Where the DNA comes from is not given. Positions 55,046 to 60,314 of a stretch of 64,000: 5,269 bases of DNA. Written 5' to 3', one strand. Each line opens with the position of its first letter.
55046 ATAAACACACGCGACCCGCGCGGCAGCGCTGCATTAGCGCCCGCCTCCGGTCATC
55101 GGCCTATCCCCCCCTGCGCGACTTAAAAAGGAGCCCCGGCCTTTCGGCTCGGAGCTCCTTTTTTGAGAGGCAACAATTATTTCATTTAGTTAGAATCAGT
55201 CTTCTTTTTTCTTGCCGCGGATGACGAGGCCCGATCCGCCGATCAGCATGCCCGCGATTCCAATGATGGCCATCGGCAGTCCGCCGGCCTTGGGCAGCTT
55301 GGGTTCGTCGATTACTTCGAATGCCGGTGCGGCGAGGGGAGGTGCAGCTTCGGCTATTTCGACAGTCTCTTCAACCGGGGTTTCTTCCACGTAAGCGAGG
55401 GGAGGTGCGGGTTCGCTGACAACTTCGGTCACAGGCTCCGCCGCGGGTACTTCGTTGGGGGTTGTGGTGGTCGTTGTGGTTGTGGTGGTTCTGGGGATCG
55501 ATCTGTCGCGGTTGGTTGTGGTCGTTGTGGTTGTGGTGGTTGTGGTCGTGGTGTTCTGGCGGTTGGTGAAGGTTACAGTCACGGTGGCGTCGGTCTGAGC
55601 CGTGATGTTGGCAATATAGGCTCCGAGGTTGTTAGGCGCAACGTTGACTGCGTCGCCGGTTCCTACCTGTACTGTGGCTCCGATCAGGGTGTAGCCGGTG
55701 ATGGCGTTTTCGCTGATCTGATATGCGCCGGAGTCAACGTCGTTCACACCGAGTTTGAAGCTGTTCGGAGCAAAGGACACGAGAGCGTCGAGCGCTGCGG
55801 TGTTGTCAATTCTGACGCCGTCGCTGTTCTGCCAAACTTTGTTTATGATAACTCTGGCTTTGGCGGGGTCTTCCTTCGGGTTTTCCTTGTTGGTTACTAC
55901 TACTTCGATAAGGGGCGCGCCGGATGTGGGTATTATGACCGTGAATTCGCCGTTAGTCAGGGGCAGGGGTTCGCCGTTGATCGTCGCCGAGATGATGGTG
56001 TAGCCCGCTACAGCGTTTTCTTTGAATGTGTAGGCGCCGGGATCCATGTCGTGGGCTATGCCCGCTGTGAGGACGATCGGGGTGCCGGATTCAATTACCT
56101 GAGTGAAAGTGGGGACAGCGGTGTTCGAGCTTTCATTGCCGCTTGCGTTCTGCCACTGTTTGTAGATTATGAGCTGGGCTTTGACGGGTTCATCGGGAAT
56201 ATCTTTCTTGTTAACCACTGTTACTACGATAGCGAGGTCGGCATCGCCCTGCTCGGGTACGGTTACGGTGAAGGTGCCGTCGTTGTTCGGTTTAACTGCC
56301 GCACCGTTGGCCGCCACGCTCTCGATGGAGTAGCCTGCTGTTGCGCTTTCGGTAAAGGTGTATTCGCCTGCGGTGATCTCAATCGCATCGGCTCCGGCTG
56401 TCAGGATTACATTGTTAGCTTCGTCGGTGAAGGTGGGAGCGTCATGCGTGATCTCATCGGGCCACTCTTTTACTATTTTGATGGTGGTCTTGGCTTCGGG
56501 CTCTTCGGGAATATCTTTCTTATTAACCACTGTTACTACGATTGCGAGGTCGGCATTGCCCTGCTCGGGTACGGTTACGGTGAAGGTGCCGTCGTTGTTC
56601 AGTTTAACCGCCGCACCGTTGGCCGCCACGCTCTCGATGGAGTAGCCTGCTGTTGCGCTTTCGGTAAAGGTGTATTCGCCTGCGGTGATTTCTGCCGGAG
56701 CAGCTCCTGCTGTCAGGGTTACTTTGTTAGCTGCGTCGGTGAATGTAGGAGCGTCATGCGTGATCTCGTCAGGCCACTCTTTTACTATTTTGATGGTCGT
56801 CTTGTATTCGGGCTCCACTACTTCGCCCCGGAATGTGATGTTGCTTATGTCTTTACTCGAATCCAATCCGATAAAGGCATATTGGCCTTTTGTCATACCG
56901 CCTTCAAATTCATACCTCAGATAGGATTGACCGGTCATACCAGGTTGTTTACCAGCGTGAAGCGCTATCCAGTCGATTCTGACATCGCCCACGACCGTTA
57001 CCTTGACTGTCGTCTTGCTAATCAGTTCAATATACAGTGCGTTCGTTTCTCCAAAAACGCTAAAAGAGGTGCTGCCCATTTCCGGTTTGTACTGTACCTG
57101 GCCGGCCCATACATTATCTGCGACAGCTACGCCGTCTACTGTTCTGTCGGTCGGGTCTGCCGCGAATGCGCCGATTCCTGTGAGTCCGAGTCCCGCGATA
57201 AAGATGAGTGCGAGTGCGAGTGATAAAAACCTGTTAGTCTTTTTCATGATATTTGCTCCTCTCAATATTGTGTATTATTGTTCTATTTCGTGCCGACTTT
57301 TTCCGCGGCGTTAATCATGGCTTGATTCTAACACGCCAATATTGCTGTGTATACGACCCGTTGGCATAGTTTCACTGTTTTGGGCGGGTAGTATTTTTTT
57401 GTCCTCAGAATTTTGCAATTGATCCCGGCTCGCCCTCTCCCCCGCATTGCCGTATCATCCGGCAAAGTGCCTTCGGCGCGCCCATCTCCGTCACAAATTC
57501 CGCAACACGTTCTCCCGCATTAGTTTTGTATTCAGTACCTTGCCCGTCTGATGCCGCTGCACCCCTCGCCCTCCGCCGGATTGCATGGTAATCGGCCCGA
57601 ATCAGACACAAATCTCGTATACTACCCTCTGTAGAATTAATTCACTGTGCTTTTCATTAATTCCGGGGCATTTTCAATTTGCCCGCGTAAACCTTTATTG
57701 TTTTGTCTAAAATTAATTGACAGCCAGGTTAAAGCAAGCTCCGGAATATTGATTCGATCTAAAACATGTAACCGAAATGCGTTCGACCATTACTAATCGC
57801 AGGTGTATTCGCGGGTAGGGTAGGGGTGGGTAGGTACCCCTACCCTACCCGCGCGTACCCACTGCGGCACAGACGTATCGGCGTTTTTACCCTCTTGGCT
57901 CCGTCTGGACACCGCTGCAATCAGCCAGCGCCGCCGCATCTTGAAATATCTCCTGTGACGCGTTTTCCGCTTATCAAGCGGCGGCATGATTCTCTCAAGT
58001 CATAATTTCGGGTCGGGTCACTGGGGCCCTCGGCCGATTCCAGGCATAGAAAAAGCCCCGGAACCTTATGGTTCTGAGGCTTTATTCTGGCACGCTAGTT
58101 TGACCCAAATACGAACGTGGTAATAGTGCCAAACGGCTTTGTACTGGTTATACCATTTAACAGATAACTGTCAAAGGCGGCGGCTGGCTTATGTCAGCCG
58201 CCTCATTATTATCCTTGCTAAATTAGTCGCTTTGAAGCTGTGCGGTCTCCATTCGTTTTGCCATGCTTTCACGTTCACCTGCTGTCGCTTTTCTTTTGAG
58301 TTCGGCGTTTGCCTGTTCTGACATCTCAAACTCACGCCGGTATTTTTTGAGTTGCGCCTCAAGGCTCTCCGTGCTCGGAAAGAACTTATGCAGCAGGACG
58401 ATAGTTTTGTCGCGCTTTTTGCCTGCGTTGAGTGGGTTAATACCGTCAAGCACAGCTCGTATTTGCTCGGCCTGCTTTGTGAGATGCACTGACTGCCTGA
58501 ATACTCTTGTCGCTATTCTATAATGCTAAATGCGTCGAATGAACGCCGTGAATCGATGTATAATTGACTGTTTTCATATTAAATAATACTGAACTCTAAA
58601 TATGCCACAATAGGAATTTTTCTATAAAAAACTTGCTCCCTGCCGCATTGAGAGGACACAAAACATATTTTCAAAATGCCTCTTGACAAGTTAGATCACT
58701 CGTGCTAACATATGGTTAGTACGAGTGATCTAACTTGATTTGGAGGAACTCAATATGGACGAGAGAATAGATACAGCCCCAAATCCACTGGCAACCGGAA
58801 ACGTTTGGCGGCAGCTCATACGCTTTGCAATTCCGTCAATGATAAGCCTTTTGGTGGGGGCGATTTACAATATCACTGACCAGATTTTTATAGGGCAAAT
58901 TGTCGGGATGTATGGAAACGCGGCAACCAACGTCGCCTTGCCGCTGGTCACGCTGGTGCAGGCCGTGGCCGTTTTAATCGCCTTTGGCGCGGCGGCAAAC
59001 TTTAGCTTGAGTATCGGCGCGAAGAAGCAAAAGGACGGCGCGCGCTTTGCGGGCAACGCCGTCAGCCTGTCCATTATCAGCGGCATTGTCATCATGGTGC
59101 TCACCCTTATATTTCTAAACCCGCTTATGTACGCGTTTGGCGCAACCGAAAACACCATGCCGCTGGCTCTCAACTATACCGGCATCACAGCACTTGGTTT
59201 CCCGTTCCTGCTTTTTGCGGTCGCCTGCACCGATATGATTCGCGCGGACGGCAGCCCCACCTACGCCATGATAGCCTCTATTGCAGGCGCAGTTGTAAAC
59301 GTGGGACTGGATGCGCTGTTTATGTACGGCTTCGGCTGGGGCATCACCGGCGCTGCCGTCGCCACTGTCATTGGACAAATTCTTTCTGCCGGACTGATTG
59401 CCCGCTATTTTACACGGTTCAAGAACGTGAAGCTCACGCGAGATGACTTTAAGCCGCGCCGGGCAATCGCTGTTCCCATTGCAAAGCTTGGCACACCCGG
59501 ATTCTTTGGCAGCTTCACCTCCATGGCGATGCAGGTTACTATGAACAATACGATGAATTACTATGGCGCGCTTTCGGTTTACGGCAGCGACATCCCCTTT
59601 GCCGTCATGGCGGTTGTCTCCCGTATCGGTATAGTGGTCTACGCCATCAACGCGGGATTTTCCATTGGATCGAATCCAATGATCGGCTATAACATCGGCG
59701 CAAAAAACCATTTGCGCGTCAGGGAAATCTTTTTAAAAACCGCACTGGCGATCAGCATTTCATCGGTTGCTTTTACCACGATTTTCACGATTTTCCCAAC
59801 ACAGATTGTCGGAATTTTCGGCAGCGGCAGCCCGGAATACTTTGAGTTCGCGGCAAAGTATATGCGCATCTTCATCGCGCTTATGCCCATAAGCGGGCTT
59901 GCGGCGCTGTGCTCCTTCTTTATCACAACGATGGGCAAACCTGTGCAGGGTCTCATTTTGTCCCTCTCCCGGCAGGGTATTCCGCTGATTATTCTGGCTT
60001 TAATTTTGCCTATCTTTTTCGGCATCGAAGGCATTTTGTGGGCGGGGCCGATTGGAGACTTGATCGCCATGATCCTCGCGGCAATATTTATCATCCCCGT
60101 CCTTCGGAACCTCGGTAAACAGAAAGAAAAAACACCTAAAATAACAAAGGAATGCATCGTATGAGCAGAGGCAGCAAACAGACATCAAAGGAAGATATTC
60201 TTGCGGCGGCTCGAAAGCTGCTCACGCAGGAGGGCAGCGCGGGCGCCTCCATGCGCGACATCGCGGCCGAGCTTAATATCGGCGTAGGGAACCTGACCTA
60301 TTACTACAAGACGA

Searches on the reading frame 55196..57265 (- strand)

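Call 40: search_protein_families(library=pfam, proteins=[window:55196-57265:-], max_evalue=0.001)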
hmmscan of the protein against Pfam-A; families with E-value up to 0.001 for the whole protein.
window:55196-57265:- (689 aa): 2 families
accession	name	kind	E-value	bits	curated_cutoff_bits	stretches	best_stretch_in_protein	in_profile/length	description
PF19403.5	SpaA_2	-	7e-05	23.8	25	0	273-325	29-80/96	Prealbumin-like fold domain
PF25296.1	Decapeptide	-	0.00062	20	45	0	290-322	10-42/74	Decapeptide repeat region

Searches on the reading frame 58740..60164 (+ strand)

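Call 40: search_protein_families(library=pfam, proteins=[window:58740-60164:+], max_evalue=0.001)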
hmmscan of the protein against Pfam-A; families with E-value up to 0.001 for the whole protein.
window:58740-60164:+ (474 aa): 2 families
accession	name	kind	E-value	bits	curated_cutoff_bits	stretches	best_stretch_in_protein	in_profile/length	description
PF01554.23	MatE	-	1.2e-30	106.8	24.9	2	32-192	1-160/161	MatE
PF01943.22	Polysacc_synt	-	1.2e-06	28.6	28.2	1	23-82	204-263/274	Polysaccharide biosynthesis protein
